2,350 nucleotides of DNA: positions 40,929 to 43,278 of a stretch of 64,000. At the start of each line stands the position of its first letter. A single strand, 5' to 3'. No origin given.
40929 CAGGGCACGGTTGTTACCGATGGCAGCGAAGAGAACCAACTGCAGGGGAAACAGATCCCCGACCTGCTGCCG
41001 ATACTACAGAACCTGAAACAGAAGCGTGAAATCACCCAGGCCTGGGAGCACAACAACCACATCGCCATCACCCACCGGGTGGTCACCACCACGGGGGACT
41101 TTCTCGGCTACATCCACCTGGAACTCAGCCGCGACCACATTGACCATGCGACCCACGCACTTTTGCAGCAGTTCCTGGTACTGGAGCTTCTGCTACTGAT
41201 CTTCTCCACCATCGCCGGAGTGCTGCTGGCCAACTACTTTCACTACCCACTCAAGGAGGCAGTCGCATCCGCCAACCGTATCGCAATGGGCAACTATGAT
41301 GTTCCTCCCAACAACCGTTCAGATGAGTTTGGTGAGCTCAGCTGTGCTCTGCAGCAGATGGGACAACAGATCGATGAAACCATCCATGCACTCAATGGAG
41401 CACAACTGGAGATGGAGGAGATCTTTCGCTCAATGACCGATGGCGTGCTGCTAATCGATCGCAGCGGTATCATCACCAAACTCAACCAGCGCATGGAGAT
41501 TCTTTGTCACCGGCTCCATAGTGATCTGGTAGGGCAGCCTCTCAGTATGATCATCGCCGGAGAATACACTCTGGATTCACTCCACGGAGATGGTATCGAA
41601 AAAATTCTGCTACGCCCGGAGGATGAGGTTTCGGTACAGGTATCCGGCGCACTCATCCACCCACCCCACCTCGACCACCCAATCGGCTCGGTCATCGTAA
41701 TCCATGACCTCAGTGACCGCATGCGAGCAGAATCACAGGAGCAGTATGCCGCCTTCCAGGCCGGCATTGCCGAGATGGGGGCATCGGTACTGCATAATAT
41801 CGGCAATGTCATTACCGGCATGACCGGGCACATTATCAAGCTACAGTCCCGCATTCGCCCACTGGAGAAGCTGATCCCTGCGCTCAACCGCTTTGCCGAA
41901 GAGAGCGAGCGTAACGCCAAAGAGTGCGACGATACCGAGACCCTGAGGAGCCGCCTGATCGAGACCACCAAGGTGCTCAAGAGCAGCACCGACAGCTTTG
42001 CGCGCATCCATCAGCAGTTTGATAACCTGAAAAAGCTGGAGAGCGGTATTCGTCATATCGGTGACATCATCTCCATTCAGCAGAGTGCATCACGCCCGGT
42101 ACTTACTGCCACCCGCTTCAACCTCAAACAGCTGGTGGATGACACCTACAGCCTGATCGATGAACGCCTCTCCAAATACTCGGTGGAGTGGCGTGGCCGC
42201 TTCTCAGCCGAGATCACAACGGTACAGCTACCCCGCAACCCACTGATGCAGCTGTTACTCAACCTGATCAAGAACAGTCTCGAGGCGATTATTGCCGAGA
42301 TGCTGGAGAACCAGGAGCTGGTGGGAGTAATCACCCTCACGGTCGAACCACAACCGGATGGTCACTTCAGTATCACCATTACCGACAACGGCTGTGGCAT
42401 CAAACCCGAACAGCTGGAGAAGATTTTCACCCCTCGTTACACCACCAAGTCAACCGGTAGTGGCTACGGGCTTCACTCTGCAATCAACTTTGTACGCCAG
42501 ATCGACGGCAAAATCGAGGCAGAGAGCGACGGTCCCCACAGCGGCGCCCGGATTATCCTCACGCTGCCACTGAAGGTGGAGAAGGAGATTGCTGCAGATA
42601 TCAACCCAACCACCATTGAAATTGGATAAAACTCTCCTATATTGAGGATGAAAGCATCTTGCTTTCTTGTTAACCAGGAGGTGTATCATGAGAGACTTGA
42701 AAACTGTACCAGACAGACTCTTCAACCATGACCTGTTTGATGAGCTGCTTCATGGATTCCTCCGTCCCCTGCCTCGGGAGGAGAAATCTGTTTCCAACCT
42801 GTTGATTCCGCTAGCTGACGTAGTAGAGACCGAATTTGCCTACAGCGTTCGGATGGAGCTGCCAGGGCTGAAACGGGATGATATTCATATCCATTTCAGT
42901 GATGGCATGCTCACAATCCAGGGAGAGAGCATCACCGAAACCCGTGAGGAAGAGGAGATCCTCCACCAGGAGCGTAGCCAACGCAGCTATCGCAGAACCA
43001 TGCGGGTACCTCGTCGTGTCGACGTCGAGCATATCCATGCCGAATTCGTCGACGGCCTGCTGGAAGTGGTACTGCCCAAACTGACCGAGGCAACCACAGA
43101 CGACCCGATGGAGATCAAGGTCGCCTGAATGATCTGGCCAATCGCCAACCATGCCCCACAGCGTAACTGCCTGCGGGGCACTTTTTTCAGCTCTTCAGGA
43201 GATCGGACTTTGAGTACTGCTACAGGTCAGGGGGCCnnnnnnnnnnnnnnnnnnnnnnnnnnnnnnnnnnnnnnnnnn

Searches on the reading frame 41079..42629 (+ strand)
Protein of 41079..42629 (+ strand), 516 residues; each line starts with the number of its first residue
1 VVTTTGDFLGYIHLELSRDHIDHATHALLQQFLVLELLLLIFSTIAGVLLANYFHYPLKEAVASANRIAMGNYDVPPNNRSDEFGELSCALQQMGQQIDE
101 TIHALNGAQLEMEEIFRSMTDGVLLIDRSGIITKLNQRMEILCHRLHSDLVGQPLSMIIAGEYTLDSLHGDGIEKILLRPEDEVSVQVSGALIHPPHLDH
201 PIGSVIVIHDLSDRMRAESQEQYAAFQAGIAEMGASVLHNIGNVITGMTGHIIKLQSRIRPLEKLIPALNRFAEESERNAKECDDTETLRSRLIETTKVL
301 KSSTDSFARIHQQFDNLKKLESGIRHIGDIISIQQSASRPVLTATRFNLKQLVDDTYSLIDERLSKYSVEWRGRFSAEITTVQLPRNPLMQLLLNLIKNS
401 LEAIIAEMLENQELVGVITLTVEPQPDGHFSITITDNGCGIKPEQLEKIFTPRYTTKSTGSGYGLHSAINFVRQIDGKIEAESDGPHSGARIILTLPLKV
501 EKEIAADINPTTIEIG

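Call 34: search_protein_families(library=ncbifam, proteins=[window:41079-42629:+], max_evalue=0.00001)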
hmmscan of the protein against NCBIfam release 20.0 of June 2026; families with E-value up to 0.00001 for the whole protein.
window:41079-42629:+ (516 aa): 54 families (the best 25 are shown)
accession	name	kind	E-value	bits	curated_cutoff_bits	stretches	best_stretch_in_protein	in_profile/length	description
NF008468.0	PRK11360.1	equivalog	9.8e-47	159.6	646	2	336-502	453-612/616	two-component system sensor histidine kinase AtoS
NF033092.0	HK_WalK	equivalog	3.2e-30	105.3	725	2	4-221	151-372/594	cell wall metabolism sensor histidine kinase WalK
NF046044.1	PnpS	equivalog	7e-25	87.8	400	2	327-497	224-390/390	two-component system histidine kinase PnpS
NF007688.0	PRK10364.1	equivalog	2.5e-24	85.8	479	1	342-502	305-455/460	two-component system sensor histidine kinase ZraS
NF010411.0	PRK13837.1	equivalog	3e-20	71.8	647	1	342-508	515-685/828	two-component system VirA-like sensor kinase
NF012163.2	BaeS_SmeS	equivalog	4.6e-17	62.1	500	2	308-497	278-457/457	sensor histidine kinase efflux regulator BaeS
NF052573.1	HisKinEspAMyxo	equivalog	6.3e-17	60.9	1400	1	379-507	494-621/755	serine histidine kinase EspA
NF053867.1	SprKinKinDBac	equivalog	2.8e-16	59.1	775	1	321-499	328-498/500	sporulation kinase KinD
NF052574.1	HisKinEspCMyxo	equivalog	1.5e-14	53.1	1200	1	389-498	531-637/785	serine histidine kinase EspC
NF008298.1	PRK11086.1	subfamily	1.7e-14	53.2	520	1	389-500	424-527/529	DcuS/MalK family sensor histidine kinase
TIGR02916.1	PEP_his_kin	equivalog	3.2e-14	52.5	300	1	378-497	570-679/679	XrtA/PEP-CTERM system histidine kinase PrsK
NF011874.0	PRK15347.1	equivalog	4e-14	51.6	852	1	343-501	467-617/921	two component system sensor kinase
NF007007.0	PRK09470.1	equivalog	8.2e-14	51.4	486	1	394-501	353-462/463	envelope stress sensor histidine kinase CpxA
NF041777.1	sens_FixL_Rhizob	equivalog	6.9e-13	48.1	850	1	348-499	338-482/485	sensor protein FixL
NF040691.1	MtrAB_MtrB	equivalog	1.3e-12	47.5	450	1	335-506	334-500/507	MtrAB system histidine kinase MtrB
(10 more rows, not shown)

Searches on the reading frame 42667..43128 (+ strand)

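Call 34: search_protein_families(library=ncbifam, proteins=[window:42667-43128:+], max_evalue=0.00001)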
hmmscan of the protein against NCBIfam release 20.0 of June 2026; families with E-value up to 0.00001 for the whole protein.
window:42667-43128:+ (153 aa): 4 families
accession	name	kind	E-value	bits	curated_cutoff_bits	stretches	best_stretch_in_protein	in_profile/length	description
NF042420.1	Hsp18_Clos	equivalog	5e-17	62.3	195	1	22-144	18-139/147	heat shock protein Hsp18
NF041800.1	Hsp20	equivalog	5.5e-15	55.3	140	1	37-145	63-156/162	archaeal heat shock protein Hsp20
NF041799.1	Hsp14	equivalog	6.1e-14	52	100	1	36-141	7-111/118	archaeal heat shock protein Hsp14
NF008618.0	PRK11597.1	equivalog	3.6e-06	27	207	1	58-136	44-119/142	small heat shock chaperone IbpB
